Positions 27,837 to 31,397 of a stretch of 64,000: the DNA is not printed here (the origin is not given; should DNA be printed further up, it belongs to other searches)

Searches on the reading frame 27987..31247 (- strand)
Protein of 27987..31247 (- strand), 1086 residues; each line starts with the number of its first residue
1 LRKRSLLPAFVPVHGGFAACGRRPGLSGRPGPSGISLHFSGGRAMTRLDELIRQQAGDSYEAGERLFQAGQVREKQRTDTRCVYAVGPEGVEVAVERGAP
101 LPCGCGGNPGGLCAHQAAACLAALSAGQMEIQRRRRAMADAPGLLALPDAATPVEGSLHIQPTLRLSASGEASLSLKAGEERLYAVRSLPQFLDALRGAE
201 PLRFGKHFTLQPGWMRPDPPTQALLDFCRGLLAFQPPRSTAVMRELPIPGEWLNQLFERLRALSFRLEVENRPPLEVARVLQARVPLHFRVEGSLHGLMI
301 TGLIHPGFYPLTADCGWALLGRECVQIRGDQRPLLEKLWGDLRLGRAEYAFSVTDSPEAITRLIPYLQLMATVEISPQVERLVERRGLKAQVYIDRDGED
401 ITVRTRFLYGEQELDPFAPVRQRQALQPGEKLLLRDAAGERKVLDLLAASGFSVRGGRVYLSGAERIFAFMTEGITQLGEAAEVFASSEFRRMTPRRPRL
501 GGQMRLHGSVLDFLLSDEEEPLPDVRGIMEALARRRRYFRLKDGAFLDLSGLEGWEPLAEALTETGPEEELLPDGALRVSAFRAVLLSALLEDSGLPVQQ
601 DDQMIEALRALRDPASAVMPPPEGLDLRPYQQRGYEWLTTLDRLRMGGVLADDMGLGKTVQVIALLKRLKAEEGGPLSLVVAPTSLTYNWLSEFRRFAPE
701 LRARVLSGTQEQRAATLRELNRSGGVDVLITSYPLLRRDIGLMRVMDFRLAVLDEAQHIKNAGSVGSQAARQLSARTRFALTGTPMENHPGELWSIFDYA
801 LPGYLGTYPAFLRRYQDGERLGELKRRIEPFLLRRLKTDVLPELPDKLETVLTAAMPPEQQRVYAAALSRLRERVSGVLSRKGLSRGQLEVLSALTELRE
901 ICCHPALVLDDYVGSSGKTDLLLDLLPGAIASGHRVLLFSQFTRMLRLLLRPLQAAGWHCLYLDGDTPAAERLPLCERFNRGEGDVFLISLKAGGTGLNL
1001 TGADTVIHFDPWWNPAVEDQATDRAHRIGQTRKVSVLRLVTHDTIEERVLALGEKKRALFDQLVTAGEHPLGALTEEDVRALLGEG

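Call 55: search_protein_families(library=pfam, proteins=[window:27987-31247:-], max_evalue=0.001)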
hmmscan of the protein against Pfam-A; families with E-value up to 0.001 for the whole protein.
window:27987-31247:- (1086 aa): 5 families
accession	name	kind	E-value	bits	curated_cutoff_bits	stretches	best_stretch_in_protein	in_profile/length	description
PF00176.29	SNF2-rel_dom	-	8.2e-61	206.1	24.9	1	630-906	1-289/290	SNF2-related domain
PF08455.15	SNF2_assoc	-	1.7e-54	185.6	27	1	244-621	1-372/373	Bacterial SNF2 helicase associated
PF00271.37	Helicase_C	-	2.5e-27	95.8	23.5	1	918-1029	2-110/110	Helicase conserved C-terminal domain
PF04851.21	ResIII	-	1.2e-09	38.8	22.5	1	625-786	2-163/164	Type III restriction enzyme, res subunit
PF00270.35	DEAD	-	3.9e-08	33.6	26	1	653-785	22-160/167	DEAD/DEAH box helicase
